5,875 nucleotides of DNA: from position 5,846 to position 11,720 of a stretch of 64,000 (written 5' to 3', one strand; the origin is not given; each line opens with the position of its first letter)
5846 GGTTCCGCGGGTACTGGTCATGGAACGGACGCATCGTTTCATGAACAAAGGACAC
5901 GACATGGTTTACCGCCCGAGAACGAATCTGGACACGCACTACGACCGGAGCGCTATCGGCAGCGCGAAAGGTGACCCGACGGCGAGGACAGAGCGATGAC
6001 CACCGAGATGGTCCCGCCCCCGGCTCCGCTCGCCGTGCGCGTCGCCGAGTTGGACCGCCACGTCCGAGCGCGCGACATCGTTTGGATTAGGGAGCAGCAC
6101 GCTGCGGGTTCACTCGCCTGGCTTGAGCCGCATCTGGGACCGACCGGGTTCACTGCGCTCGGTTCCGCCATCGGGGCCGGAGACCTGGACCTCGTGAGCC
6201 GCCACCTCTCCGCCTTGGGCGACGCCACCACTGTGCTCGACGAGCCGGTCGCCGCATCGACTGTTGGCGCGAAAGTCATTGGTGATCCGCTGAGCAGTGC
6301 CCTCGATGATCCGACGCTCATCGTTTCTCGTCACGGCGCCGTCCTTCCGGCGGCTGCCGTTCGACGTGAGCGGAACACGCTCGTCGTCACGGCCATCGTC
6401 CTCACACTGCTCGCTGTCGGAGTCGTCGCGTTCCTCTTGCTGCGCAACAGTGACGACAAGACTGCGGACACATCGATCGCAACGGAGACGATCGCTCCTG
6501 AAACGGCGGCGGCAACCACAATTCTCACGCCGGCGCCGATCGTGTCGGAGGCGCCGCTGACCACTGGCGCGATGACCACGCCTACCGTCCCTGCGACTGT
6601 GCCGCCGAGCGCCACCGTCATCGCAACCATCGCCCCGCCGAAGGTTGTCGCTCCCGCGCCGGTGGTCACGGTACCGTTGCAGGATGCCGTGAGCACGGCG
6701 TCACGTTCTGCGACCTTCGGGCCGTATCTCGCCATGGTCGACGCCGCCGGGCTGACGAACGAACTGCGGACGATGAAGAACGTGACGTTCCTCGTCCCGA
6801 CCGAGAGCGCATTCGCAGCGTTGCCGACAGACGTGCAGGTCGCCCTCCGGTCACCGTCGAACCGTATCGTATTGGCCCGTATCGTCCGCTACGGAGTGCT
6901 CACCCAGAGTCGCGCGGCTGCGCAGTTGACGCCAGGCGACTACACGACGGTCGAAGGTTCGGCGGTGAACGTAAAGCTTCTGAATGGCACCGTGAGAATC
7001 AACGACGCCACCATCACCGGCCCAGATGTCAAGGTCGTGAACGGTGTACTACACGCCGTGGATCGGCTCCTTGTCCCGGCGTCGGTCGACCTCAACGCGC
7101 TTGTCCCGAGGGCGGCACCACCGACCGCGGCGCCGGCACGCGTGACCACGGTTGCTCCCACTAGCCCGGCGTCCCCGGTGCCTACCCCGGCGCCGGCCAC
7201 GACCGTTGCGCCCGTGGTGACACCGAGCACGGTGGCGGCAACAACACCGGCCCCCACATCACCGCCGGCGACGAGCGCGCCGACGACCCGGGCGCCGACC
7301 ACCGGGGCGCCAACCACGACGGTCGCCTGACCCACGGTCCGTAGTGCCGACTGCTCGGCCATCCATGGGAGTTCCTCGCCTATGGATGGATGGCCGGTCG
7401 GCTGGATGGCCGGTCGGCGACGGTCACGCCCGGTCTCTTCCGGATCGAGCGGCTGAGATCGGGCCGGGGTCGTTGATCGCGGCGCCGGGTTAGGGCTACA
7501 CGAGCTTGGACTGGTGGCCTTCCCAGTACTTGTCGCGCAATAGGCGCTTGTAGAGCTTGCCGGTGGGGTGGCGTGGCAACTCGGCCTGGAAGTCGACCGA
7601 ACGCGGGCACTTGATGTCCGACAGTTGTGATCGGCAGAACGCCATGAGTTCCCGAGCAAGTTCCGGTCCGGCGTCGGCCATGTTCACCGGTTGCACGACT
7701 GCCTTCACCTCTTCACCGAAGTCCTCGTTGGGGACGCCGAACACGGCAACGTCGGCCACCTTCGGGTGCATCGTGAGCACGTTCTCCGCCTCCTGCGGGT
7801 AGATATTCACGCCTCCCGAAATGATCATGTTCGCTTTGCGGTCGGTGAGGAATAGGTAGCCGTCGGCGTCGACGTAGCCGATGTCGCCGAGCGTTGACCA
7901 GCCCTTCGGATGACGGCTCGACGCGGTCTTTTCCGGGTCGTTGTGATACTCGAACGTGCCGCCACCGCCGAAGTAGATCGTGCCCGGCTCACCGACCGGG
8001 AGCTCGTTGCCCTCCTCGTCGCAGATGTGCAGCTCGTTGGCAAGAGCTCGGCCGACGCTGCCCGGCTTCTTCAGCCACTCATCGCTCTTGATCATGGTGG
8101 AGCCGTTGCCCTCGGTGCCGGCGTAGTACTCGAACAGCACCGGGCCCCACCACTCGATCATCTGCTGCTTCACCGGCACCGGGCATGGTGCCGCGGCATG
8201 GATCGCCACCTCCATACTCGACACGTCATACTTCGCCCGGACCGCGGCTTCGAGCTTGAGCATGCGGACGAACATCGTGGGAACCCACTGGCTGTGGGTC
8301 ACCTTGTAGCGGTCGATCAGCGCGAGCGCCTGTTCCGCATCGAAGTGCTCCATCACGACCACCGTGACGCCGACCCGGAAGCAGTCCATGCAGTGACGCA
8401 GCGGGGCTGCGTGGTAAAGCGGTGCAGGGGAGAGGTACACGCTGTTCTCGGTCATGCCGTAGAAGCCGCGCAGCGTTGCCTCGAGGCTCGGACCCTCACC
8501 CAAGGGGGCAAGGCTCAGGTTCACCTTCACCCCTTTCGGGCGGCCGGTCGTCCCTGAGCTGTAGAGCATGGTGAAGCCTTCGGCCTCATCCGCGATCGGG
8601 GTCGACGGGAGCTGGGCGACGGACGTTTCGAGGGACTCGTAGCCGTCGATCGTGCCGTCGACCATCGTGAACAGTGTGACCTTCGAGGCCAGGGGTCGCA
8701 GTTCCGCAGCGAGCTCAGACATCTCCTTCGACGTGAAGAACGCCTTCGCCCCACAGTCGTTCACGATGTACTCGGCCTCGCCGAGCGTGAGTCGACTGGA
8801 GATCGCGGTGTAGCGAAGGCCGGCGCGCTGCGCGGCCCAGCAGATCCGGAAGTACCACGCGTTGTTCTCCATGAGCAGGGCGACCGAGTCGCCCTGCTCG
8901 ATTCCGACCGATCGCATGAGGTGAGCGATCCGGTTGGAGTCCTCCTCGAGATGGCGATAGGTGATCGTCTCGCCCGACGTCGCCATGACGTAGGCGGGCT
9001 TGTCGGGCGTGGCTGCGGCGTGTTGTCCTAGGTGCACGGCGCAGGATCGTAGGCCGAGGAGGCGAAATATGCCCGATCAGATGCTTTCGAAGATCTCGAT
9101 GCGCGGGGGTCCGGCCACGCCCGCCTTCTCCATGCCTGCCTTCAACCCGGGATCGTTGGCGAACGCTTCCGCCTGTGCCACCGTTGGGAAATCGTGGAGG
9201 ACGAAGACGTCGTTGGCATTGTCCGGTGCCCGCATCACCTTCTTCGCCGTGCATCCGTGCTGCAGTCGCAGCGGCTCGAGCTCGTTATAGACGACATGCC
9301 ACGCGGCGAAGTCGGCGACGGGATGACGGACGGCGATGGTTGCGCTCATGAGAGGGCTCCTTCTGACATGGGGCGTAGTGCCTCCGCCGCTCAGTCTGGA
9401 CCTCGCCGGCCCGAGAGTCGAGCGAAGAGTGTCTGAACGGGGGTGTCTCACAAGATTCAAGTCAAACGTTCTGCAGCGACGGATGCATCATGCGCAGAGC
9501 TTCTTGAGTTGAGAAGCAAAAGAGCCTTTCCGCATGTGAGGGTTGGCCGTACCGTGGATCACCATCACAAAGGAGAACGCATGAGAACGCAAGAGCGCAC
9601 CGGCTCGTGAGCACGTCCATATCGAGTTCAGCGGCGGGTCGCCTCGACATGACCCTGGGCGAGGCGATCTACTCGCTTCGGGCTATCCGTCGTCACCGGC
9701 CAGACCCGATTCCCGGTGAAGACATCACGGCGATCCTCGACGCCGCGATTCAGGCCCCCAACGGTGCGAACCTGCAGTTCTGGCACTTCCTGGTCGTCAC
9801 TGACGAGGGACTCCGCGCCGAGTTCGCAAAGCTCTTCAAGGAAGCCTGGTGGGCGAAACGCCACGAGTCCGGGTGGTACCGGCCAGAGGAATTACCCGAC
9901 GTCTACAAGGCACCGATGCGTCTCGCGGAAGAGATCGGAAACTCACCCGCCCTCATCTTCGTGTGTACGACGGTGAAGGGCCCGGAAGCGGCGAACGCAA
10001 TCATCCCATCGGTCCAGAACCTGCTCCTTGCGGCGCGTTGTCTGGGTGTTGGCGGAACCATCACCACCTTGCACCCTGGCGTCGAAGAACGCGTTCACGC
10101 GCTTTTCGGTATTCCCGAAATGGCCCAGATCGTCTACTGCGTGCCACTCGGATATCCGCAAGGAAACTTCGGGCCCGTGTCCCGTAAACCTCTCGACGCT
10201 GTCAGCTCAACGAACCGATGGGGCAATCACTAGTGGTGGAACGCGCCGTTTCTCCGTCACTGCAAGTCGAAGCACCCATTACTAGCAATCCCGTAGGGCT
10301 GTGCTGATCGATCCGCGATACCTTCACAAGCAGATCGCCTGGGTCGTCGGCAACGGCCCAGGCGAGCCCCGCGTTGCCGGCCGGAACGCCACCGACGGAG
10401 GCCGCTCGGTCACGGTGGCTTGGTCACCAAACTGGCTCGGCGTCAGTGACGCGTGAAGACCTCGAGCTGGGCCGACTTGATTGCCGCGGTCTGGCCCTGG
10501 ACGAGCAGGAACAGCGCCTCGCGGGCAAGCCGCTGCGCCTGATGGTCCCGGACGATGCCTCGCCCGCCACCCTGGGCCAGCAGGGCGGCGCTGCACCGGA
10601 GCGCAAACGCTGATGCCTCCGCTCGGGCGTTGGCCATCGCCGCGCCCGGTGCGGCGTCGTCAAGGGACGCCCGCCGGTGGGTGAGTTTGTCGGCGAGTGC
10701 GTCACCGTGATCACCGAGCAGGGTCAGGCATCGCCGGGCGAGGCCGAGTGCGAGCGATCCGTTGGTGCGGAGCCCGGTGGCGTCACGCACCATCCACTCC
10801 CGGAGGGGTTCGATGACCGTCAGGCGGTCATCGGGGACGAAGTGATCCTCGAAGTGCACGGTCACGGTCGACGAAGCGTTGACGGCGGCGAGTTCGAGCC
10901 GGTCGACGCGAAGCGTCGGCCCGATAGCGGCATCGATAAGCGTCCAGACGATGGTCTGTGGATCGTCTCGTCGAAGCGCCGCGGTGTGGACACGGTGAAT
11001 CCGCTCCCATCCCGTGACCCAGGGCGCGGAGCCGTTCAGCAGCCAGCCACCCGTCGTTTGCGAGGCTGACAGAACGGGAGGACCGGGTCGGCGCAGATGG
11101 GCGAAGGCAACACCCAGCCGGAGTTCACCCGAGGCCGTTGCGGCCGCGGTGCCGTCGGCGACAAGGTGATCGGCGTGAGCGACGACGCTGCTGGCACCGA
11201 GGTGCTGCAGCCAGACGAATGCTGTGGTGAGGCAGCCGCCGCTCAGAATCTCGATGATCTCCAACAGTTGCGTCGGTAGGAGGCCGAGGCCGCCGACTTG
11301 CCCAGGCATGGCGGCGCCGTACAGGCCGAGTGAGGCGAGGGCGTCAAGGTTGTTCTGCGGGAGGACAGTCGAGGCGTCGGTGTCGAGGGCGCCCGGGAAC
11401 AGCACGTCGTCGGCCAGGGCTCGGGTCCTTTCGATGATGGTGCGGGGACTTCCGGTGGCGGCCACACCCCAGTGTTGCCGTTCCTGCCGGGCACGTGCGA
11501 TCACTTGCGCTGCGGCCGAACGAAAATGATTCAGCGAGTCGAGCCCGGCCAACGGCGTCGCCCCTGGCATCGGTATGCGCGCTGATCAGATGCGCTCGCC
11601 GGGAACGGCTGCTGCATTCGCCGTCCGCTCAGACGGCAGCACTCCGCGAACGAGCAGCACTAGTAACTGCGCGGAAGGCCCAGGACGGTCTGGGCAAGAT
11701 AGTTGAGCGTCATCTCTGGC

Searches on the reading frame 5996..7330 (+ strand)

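Call 59: search_protein_families(library=pfam, proteins=[window:5996-7330:+], max_evalue=0.00001)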
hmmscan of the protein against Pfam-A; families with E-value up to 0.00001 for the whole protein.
window:5996-7330:+ (444 aa): 1 family
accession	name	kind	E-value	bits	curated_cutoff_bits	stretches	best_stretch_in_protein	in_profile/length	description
PF02469.27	Fasciclin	-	4.5e-21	75.8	22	1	244-361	6-123/123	Fasciclin domain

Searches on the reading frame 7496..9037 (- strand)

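Call 59: search_protein_families(library=pfam, proteins=[window:7496-9037:-], max_evalue=0.00001)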
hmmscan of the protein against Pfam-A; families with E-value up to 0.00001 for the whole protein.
window:7496-9037:- (513 aa): 2 families
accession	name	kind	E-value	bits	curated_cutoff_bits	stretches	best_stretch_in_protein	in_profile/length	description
PF00501.34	AMP-binding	-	6.3e-70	236.3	29.9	1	5-362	3-380/384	AMP-binding enzyme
PF13193.12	AMP-binding_C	-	3e-17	63.7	24.5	1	416-494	1-76/76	AMP-binding enzyme C-terminal domain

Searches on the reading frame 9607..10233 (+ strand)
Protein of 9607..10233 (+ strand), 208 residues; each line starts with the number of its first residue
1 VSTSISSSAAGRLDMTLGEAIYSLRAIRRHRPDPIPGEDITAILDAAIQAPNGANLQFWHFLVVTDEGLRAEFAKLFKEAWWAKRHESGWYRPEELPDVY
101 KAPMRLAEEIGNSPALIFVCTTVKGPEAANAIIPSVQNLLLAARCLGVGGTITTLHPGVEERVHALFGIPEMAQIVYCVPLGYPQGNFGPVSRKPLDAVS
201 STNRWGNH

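Call 59: search_protein_families(library=pfam, proteins=[window:9607-10233:+], max_evalue=0.00001)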
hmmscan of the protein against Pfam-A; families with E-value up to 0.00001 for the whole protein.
window:9607-10233:+ (208 aa): 1 family
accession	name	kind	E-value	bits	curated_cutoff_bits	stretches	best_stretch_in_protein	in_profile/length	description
PF00881.29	Nitroreductase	-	6.1e-23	82.3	23.5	1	25-183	5-167/167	Nitroreductase family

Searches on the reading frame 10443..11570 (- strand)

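Call 59: search_protein_families(library=pfam, proteins=[window:10443-11570:-], max_evalue=0.00001)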
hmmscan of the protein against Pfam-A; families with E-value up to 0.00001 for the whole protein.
window:10443-11570:- (375 aa): 1 family
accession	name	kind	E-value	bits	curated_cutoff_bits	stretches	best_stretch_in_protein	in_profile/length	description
PF02771.21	Acyl-CoA_dh_N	-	4.5e-08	33.9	22.9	1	43-132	5-96/113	Acyl-CoA dehydrogenase, N-terminal domain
